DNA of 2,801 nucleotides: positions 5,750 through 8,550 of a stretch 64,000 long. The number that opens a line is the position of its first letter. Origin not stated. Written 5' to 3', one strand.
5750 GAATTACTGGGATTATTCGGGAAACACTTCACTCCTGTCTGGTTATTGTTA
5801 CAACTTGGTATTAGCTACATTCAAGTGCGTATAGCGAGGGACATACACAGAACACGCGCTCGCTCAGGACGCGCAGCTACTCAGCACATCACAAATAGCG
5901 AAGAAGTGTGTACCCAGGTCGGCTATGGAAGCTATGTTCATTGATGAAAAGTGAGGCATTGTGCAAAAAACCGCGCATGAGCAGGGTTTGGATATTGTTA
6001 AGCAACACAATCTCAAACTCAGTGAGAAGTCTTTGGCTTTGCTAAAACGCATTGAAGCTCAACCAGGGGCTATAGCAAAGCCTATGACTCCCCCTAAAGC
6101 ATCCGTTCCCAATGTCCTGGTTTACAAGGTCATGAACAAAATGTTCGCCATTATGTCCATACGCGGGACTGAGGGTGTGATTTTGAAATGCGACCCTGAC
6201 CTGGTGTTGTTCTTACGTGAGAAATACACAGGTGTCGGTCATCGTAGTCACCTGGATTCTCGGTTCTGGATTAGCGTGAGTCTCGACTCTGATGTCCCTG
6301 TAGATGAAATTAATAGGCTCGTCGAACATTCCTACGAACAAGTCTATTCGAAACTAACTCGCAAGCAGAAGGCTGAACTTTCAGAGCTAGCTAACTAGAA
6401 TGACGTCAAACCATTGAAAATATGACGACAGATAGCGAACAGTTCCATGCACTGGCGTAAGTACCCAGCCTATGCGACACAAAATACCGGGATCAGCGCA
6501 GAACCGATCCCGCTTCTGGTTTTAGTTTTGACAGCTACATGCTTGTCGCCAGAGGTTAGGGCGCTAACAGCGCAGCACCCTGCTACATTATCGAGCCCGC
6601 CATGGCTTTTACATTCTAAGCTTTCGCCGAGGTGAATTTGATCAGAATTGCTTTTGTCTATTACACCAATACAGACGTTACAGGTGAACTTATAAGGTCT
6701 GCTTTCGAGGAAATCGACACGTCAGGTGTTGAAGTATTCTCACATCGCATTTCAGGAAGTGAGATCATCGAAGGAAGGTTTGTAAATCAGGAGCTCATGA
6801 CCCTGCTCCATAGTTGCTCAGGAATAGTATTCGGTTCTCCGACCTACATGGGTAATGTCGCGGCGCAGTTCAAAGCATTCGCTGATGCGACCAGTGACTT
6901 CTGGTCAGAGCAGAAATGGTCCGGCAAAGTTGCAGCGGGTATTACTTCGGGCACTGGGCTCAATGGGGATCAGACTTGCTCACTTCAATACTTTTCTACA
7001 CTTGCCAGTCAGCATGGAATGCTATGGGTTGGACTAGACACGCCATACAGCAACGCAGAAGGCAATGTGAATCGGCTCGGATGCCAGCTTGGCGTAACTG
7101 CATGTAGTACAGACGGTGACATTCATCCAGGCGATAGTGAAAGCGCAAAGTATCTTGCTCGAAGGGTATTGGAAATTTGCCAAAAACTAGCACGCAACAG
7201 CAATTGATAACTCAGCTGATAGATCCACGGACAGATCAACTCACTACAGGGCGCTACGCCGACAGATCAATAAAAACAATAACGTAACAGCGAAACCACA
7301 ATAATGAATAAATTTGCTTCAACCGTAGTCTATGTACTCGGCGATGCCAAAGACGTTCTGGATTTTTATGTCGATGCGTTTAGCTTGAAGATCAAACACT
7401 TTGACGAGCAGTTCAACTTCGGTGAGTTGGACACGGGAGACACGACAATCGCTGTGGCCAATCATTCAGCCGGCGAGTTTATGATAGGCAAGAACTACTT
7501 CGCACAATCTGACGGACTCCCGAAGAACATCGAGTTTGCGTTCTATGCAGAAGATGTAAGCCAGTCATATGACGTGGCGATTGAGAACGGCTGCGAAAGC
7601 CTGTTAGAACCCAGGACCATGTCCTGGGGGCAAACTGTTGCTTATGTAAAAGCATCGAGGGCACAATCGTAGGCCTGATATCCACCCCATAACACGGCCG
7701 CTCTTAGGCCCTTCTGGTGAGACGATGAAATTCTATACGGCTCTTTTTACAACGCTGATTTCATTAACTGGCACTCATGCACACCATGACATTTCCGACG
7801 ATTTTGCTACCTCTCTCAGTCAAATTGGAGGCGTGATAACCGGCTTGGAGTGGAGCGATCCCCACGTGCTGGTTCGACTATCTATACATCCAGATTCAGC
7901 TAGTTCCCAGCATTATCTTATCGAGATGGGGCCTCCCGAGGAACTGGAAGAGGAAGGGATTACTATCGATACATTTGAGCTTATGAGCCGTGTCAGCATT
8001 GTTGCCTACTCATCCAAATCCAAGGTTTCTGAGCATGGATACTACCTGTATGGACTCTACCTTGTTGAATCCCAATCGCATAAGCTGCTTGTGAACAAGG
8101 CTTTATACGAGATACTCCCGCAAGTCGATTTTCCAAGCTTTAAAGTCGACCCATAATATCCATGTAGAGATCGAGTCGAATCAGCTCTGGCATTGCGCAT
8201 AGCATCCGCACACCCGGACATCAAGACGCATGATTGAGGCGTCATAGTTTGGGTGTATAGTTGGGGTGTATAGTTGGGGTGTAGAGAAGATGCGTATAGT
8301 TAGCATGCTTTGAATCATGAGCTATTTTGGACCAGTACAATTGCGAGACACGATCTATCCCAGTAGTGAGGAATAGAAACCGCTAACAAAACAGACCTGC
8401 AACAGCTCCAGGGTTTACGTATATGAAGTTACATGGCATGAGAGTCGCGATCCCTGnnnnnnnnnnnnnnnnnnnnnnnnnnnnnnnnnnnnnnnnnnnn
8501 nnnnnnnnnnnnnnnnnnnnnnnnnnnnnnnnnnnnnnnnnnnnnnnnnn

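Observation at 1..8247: Integron-type cassette array with a partly decayed attC family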

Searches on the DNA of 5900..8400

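Call 60: search_with_rna_model(model_id=R1, source=window, start=5900, end=8400, max_evalue=10, filters=off, show_alignments=6)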
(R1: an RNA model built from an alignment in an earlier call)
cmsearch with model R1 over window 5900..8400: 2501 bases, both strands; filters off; matches with E-value up to 10: 0.
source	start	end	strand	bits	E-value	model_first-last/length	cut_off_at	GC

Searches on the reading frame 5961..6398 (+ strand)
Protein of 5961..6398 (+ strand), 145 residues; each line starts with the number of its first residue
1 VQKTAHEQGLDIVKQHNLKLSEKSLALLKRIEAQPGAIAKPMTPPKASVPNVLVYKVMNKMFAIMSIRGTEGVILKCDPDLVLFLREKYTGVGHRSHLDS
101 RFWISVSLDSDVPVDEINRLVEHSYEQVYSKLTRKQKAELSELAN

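Call 9: search_protein_families(library=pfam, proteins=[window:5961-6398:+], max_evalue=0.01)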
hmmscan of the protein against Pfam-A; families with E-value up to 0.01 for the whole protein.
window:5961-6398:+ (145 aa): 1 family
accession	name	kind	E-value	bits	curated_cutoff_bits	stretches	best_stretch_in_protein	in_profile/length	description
PF04237.18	YjbR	-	5.4e-18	65.9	30.1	1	45-126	8-87/88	YjbR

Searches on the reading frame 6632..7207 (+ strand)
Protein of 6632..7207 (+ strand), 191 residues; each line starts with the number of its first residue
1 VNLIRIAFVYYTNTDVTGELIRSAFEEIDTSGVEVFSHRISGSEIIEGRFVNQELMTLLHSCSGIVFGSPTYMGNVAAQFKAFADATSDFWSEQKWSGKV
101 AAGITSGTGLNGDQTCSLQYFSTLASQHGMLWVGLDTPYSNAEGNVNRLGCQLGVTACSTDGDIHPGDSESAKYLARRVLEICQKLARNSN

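Call 10: search_protein_families(library=pfam, proteins=[window:6632-7207:+], max_evalue=0.01)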
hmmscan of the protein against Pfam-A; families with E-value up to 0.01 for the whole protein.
window:6632-7207:+ (191 aa): 1 family
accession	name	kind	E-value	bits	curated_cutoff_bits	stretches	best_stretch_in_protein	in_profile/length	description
PF03358.20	FMN_red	-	3e-13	50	24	1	53-134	62-141/152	NADPH-dependent FMN reductase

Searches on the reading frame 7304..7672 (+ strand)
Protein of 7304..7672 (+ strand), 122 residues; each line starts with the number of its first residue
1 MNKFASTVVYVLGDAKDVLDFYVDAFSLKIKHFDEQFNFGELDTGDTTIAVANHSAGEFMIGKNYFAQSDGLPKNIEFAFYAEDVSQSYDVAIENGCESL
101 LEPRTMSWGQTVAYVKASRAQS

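Call 10: search_protein_families(library=pfam, proteins=[window:7304-7672:+], max_evalue=0.01)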
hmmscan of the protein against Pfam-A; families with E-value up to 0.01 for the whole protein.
window:7304-7672:+ (122 aa): 2 families
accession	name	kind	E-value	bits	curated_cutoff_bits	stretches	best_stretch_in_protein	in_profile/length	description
PF00903.31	Glyoxalase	-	3.1e-05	24.8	20.6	1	8-113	5-109/121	Glyoxalase/Bleomycin resistance protein/Dioxygenase superfamily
PF12681.13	Glyoxalase_2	-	9.8e-05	22.7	30.1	1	9-115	5-103/118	Glyoxalase-like domain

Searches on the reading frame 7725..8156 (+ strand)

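Call 10: search_protein_families(library=pfam, proteins=[window:7725-8156:+], max_evalue=0.01)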
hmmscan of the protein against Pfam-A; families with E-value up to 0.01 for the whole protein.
window:7725-8156:+ (143 aa): 1 family
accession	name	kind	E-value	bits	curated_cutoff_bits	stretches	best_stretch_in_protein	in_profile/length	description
PF19649.4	DUF6152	-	6.5e-10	39.4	27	1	16-99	8-91/98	Family of unknown function (DUF6152)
